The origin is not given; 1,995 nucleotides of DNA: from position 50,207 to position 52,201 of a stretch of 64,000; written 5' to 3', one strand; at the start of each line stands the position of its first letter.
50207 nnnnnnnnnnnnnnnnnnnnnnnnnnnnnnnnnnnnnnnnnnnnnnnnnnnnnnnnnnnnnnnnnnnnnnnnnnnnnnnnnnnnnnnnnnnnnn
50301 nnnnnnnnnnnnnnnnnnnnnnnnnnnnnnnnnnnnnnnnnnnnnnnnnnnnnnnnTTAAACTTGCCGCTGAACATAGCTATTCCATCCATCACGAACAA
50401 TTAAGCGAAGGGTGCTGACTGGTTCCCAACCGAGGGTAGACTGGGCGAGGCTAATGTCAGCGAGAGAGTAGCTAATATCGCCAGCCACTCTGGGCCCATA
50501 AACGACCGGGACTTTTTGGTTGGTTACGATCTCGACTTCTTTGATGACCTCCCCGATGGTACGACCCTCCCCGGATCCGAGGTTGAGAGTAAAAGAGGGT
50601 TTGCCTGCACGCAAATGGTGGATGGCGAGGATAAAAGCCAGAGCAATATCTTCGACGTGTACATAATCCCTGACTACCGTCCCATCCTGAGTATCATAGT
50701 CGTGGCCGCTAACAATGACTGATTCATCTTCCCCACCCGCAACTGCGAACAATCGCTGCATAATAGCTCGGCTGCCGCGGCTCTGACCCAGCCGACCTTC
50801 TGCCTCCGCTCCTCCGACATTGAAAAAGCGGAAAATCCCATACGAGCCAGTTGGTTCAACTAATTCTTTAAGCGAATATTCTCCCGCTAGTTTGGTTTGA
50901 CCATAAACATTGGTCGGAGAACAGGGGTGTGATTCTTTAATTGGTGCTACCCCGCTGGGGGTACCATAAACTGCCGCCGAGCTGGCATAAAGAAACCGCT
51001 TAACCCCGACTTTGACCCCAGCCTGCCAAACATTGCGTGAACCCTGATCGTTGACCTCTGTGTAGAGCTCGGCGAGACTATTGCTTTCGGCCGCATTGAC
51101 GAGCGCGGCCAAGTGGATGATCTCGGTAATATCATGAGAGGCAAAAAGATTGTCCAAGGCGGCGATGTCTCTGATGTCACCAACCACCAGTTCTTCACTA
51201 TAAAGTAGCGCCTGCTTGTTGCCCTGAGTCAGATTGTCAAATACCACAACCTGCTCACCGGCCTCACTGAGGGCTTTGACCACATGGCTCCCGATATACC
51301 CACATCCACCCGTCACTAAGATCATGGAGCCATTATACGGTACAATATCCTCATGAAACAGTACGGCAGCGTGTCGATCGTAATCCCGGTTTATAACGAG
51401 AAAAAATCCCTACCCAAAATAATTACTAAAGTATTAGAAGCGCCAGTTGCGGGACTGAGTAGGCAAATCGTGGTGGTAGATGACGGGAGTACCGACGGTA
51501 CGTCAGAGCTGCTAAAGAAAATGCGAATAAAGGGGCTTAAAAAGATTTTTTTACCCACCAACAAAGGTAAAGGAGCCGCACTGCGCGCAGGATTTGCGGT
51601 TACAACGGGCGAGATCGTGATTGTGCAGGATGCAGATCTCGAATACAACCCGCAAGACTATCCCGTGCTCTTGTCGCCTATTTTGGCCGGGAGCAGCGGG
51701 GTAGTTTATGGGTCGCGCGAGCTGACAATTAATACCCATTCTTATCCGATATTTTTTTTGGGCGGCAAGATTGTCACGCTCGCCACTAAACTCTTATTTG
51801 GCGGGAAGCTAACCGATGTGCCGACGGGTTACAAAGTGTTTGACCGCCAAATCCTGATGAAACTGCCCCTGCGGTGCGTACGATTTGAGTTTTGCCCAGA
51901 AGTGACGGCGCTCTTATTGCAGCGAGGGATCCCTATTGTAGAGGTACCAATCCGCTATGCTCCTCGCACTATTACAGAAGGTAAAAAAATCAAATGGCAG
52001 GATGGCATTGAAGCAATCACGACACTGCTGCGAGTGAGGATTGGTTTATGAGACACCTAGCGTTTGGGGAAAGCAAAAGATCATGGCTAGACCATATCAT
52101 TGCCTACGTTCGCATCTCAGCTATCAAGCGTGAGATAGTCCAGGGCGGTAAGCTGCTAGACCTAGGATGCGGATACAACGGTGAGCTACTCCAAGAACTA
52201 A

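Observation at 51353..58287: Arn-like module: DPM1-like GT2 - SAM methyltransferase - GT-C transferase (plus strand) abutting a DegT aminotransferase and FdtA-like 3,4-ketoisomerase (minus strand)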

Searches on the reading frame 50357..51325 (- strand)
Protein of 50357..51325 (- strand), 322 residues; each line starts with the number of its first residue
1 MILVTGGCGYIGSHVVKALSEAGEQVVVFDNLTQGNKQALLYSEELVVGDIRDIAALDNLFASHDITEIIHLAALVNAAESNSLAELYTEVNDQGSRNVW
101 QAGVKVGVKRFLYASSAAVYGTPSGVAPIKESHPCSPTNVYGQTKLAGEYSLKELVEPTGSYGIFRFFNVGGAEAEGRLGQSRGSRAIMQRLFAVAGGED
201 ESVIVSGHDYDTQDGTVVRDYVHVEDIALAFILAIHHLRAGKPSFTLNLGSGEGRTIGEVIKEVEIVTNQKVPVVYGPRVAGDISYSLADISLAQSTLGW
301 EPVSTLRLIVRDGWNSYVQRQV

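Call 4: search_protein_families(library=pfam, proteins=[window:50357-51325:-], max_evalue=0.01)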
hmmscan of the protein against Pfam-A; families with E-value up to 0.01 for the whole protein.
window:50357-51325:- (322 aa): 11 families
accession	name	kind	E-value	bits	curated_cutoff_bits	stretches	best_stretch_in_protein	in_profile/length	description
PF01370.27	Epimerase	-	6.4e-49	167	20.9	1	2-250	1-240/240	NAD dependent epimerase/dehydratase family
PF16363.11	GDP_Man_Dehyd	-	6e-39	134.9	27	1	3-311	1-330/332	GDP-mannose 4,6 dehydratase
PF01073.25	3Beta_HSD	-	1.2e-21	77.4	22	1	3-149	1-154/280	3-beta hydroxysteroid dehydrogenase/isomerase family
PF04321.23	RmlD_sub_bind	-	1.6e-17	64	27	1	2-156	3-140/287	RmlD substrate binding domain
PF02719.21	Polysacc_synt_2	-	1.1e-12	48.2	20.2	1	2-170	1-171/293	Polysaccharide biosynthesis protein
PF07993.18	NAD_binding_4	-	6.8e-09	35.7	20.1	1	63-188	86-226/258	Male sterility protein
PF13460.12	NAD_binding_10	-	6.6e-08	33.1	27.2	1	6-123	1-106/184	NAD(P)H-binding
PF05368.20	NmrA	-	2.4e-06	27.8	27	1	2-119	5-110/298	NmrA-like family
PF00106.31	adh_short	-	0.00074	19.5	26.6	1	2-81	3-87/195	short chain dehydrogenase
PF08659.16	KR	-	0.0013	19.1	22.6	1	2-118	3-138/180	KR domain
PF02254.24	TrkA_N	-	0.0023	18.7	23.8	1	7-85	5-79/116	TrkA-N domain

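Call 6: search_protein_families(library=ncbifam, proteins=[window:50357-51325:-], max_evalue=0.01)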
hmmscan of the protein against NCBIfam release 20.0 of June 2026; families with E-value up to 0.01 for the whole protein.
window:50357-51325:- (322 aa): 51 families (the best 25 are shown)
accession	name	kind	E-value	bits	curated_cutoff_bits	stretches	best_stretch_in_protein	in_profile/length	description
TIGR01179.1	galE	equivalog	2.3e-86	289.6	262.3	1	1-315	1-323/332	UDP-glucose 4-epimerase GalE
NF007956.0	PRK10675.1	subfamily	4.1e-54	184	394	1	2-315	3-327/338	UDP-glucose 4-epimerase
TIGR02197.1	heptose_epim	equivalog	4.4e-34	118.1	274.6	1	2-280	1-274/316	ADP-glyceromanno-heptose 6-epimerase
TIGR04180.1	EDH_00030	hypoth_equivalog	2.5e-26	92.5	475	1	2-301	1-293/297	NAD-dependent 4,6-dehydratase LegB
TIGR01181.1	dTDP_gluc_dehyt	equivalog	1.9e-24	86.4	365.1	2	2-151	2-161/321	dTDP-glucose 4,6-dehydratase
TIGR03466.1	HpnA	hypoth_equivalog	1.2e-21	76.9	367.65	1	2-154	3-154/327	hopanoid-associated sugar epimerase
NF008360.0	PRK11150.1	equivalog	1.8e-19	70.1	452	1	1-264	1-250/310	ADP-glyceromanno-heptose 6-epimerase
NF043036.1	ErythonDh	equivalog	1.4e-14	54.1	325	1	2-153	3-161/321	D-erythronate dehydrogenase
TIGR01214.1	rmlD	equivalog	2.5e-14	53.1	224.05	1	2-157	2-140/285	dTDP-4-dehydrorhamnose reductase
NF042422.1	oxyalk_red_OleD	equivalog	1.4e-13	51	580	1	2-120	3-114/329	2-alkyl-3-oxoalkanoate reductase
NF047922.1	GDPFucSynFcl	equivalog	1.3e-12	47.8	500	1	2-321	5-305/308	GDP-L-fucose synthase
NF052578.1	StrlDmthSdmBMthl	equivalog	3.4e-12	46.8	600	1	2-150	3-149/328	sterol demethylase protein SdmB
NF042423.1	oxyalk_red_Shew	equivalog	2.3e-10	40.1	580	1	2-151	11-155/331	2-alkyl-3-oxoalkanoate reductase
NF007582.0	PRK10217.1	equivalog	2.5e-10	40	698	1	2-121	4-139/355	dTDP-glucose 4,6-dehydratase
TIGR03589.1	PseB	equivalog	5.9e-10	38.6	407.75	1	2-149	7-143/324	UDP-N-acetylglucosamine 4,6-dehydratase (inverting)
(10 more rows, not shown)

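Call 23: search_solved_structures(query=window:50357-51325:-, max_evalue=1e-30)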
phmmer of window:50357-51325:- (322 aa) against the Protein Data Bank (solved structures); distinct sequences matched with E-value up to 1e-30: 33.
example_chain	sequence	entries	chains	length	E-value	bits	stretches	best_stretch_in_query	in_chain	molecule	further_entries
2c20_A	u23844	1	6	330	3.1e-57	197.7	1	2-317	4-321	UDP-GLUCOSE 4-EPIMERASE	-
8wxk_A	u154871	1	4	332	1.8e-56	195.2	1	2-320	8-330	UDP-glucose 4-epimerase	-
4twr_A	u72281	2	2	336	8.3e-53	183.2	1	2-311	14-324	NAD binding site:NAD-dependent epimerase/dehydratase:UDP-glucose 4-epimerase | UDP-glucose 4-epimerase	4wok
7kn1_A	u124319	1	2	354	5.3e-52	180.5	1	2-315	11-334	UDP-glucose 4-epimerase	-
3enk_A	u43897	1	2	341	5.8e-51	177.1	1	2-315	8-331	UDP-glucose 4-epimerase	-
7k3p_A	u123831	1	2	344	2e-48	168.8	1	2-313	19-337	UDP-glucose 4-epimerase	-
4lis_A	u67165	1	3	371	2.1e-47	165.5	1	2-314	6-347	UDP-glucose 4-epimerase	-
1hzj_A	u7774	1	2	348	1e-46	163.2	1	2-315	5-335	UDP-GALACTOSE 4-EPIMERASE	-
6k0i_A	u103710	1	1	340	1e-46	163.1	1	2-306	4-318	UDP-glucose 4-epimerase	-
6k0g_A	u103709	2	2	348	1.1e-46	163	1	2-306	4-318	UDP-glucose 4-epimerase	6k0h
1i3k_A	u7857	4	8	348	1.4e-46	162.7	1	2-315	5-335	UDP-GLUCOSE 4-EPIMERASE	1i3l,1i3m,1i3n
9hi1_B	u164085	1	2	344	1.5e-46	162.7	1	2-315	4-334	UDP-glucose 4-epimerase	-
9hi0_B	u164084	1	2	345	1.5e-46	162.6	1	2-315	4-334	UDP-glucose 4-epimerase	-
1ek5_A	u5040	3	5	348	1.5e-46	162.6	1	2-315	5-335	UDP-GALACTOSE 4-EPIMERASE | UDP-glucose 4-epimerase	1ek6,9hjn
9hi2_A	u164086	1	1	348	1.5e-46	162.6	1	2-315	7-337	UDP-glucose 4-epimerase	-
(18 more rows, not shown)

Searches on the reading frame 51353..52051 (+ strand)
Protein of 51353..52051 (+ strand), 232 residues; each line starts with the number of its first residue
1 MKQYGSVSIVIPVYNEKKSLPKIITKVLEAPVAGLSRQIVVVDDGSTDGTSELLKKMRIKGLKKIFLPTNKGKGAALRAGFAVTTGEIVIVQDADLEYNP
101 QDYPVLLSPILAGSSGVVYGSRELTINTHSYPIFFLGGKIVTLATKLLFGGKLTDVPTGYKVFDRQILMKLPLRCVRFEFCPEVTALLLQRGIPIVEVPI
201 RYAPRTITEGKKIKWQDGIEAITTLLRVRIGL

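Call 3: search_protein_families(library=pfam, proteins=[window:51353-52051:+], max_evalue=0.01)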
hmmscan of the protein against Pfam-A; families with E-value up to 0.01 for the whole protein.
window:51353-52051:+ (232 aa): 4 families
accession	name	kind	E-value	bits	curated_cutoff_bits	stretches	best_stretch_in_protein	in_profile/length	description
PF00535.33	Glycos_transf_2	-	1.6e-30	106.7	23.3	1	8-168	1-164/168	Glycosyl transferase family 2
PF13641.12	Glyco_tranf_2_3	-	0.00061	20.3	27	1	7-95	3-96/230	Glycosyltransferase like family 2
PF10111.15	Glyco_tranf_2_2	-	0.0029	17.6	27.3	1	8-96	1-92/276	Glycosyltransferase like family 2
PF13704.12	Glyco_tranf_2_4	-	0.007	17.3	27.5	1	36-68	19-51/98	Glycosyl transferase family 2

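Call 6: search_protein_families(library=ncbifam, proteins=[window:51353-52051:+], max_evalue=0.01)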
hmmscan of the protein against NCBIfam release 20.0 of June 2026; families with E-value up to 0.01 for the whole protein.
window:51353-52051:+ (232 aa): 21 families
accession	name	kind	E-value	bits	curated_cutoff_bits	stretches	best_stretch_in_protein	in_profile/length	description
TIGR04182.1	glyco_TIGR04182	equivalog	1.5e-30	106.6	325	1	7-228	2-217/293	S-layer glycoprotein N-glycosyltransferase AglJ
NF007986.1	PRK10714.1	equivalog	4.1e-19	68.7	529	1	5-210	6-208/316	undecaprenyl-phosphate 4-deoxy-4-formamido-L-arabinose transferase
NF010496.0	PRK13915.1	equivalog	1.6e-15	57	262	1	2-114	28-146/307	glucosyl-3-phosphoglycerate synthase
TIGR03937.1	PgaC_IcaA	equivalog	1.9e-14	53.5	422.3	1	2-96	42-136/407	poly-beta-1,6-N-acetyl-D-glucosamine synthase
NF041875.1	EPS_EpsD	equivalog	2.7e-14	53.3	370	1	7-120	1-114/325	exopolysaccharide biosynthesis glycosyltransferase EpsD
NF047588.1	GlcsyltransPgfSStrep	equivalog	6.4e-14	51.9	500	1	7-168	3-164/308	glycosyltransferase PgfS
NF058614.1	PPMAGASynPpgS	equivalog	1.2e-13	51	370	1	7-202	2-196/226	polyprenyl-phospho-N-acetylgalactosaminyl synthase PpgS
TIGR04283.1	glyco_like_mftF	equivalog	4.2e-13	49.4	182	1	7-130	1-115/221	TIGR04283 family arsenosugar biosynthesis glycosyltransferase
NF007482.0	PRK10073.1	equivalog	7.8e-13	48.1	423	1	3-108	4-108/334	glycosyltransferase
NF041391.1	DPhHxTase_Halo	equivalog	1.3e-12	47.2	375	1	13-226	3-206/213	dolichyl-phosphate hexose transferase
TIGR03965.1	mycofact_glyco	equivalog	7.2e-12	44.9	280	1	5-101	74-170/467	mycofactocin biosynthesis glycosyltransferase MftF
NF047683.1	TeichurnBiosyTuaG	equivalog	1.6e-08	34.6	400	1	3-101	4-102/252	teichuronic acid biosynthesis protein TuaG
TIGR03111.1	glyc2_xrt_Gpos1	hypoth_equivalog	3.3e-08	32.8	363.95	1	2-96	46-142/439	TIGR03111 family XrtG-associated glycosyltransferase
TIGR03469.1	HpnB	hypoth_equivalog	2.7e-06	26.7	379.25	1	3-58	42-96/386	hopene-associated glycosyltransferase HpnB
NF045692.1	OglycostaseCruG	equivalog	3.9e-06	26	600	1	3-97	39-139/386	2'-O-glycosyltransferase CruG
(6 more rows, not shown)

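Call 22: search_solved_structures(query=window:51353-52051:+, max_evalue=0.0001)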
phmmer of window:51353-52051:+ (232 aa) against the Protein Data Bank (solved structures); distinct sequences matched with E-value up to 0.0001: 23.
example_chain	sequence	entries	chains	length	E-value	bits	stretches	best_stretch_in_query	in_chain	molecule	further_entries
9bhc_C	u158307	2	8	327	8.1e-20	74.4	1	6-211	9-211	Undecaprenyl-phosphate 4-deoxy-4-formamido-L-arabinose transferase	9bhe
8vxh_A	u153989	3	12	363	1.1e-19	74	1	6-211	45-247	Undecaprenyl-phosphate 4-deoxy-4-formamido-L-arabinose transferase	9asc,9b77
5mlz_A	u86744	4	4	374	3e-18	69.3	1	6-214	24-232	Dolichol monophosphate mannose synthase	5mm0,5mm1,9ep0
9hwj_A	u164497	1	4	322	5.5e-18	68.4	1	6-211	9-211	Undecaprenyl-phosphate 4-deoxy-4-formamido-L-arabinose transferase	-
4y6n_A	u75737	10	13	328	7.7e-11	45.1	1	6-136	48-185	Glucosyl-3-phosphoglycerate synthase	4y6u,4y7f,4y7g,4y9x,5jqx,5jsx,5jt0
3e25_A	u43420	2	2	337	8.2e-11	45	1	6-136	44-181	Putative uncharacterized protein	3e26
4ddz_A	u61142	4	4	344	8.6e-11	44.9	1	6-136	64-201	GLUCOSYL-3-PHOSPHOGLYCERATE SYNTHASE (GpgS) | Glucosyl-3-phosphoglycerate synthase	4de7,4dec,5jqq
7pdo_A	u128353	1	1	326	2.9e-10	43.2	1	6-151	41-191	Glucosyl-3-phosphoglycerate synthase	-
7p5l_A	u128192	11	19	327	2.9e-10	43.2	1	6-151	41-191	Glucosyl-3-phosphoglycerate synthase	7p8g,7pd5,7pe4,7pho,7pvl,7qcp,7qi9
5eke_A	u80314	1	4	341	6.1e-09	38.8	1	7-122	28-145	Uncharacterized glycosyltransferase sll0501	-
5ekp_C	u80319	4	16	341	6.1e-09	38.8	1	7-122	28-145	Uncharacterized glycosyltransferase sll0501 | Glycosyltransferase sll0501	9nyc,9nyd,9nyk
9nye_A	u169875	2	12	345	6.3e-09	38.8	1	7-122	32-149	Glycosyltransferase sll0501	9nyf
3ckj_A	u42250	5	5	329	6.5e-09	38.7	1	6-115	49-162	Putative uncharacterized protein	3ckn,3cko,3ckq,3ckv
6p61_A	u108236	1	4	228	1.4e-08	37.7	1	1-111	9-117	Glycosyltransferase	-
2z87_A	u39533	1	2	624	3.1e-08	36.6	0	2-95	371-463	Chondroitin synthase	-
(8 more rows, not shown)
